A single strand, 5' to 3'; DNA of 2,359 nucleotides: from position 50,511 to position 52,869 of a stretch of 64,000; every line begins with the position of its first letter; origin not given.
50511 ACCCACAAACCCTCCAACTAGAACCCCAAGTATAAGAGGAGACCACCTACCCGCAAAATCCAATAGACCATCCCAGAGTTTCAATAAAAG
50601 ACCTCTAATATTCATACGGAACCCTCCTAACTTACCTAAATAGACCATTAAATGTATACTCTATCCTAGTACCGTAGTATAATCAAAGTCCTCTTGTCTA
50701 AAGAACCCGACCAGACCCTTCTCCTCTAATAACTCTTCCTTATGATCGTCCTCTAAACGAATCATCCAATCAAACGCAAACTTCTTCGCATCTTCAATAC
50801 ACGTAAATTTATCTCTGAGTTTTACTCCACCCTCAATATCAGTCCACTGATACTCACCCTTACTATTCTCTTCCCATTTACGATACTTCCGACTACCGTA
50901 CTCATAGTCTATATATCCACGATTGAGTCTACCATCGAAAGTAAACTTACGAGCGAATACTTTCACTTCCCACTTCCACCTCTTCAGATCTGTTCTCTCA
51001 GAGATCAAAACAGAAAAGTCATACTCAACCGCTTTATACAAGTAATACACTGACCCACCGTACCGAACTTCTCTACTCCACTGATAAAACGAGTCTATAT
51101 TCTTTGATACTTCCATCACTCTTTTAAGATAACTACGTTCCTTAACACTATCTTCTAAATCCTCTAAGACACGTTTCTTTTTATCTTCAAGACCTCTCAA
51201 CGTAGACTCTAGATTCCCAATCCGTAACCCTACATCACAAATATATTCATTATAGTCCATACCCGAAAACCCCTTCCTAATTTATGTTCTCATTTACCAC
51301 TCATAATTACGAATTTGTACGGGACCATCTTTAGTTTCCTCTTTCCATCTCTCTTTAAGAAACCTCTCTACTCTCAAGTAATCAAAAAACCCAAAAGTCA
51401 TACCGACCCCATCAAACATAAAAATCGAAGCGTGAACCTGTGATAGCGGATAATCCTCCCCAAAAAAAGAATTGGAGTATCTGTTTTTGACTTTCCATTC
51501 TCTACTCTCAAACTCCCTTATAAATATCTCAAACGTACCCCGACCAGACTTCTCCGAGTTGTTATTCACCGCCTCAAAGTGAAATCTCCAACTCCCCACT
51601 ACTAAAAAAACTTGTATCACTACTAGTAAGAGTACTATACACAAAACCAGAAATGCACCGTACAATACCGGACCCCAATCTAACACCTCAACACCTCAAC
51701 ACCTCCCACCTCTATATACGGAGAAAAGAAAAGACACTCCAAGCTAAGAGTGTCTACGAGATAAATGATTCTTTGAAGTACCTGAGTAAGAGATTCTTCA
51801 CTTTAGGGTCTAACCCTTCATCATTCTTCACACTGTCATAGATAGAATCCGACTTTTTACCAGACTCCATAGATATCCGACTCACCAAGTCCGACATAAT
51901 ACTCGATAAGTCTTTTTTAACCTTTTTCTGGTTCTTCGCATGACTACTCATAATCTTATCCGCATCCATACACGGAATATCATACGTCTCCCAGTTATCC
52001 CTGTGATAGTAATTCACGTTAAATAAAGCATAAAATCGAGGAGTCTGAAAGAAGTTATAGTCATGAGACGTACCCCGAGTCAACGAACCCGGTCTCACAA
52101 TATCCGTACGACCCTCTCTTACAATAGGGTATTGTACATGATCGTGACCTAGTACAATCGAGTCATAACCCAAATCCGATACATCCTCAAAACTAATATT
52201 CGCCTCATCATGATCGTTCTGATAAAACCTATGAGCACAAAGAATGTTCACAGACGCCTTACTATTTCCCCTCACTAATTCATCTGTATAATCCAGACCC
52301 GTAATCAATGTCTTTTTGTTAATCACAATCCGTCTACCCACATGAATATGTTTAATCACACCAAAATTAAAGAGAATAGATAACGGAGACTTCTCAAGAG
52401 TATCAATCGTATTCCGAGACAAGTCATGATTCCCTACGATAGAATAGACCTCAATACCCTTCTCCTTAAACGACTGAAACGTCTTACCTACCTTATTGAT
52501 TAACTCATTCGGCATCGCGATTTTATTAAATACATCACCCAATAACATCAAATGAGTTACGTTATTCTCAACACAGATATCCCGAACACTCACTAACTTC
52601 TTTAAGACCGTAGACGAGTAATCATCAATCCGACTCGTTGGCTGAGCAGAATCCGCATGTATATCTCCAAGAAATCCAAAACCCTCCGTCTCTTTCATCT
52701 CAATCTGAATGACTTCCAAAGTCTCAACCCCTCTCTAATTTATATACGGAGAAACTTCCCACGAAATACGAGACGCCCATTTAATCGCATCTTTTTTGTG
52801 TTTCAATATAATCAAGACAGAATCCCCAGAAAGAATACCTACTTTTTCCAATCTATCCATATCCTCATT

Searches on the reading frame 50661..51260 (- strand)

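Call 13: search_protein_families(library=pfam, proteins=[window:50661-51260:-], max_evalue=0.01)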
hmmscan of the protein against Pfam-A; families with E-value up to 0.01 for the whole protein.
window:50661-51260:- (199 aa): 1 family
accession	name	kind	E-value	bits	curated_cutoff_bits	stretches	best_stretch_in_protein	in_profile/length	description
PF22099.1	MRS2-like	-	0.0011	18.7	27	1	15-66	120-170/241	Magnesium transporter MRS2-like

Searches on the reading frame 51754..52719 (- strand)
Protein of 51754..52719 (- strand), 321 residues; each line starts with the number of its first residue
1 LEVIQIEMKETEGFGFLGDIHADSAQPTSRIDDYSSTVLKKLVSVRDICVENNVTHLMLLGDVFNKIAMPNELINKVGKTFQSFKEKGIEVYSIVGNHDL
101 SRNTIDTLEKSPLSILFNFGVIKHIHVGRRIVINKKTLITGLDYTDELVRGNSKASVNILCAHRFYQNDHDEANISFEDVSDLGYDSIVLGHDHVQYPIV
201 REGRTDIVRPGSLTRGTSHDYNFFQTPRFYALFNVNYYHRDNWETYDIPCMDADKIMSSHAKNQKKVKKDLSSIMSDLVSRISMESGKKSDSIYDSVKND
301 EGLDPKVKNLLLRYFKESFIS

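Call 13: search_protein_families(library=pfam, proteins=[window:51754-52719:-], max_evalue=0.01)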
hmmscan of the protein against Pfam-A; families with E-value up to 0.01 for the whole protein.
window:51754-52719:- (321 aa): 2 families
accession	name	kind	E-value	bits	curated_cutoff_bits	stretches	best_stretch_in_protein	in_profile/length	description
PF00149.33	Metallophos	-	1.5e-08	35.7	21.5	1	14-195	3-190/191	Calcineurin-like phosphoesterase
PF12850.12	Metallophos_2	-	7e-06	26.6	27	1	42-218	16-140/154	Calcineurin-like phosphoesterase superfamily domain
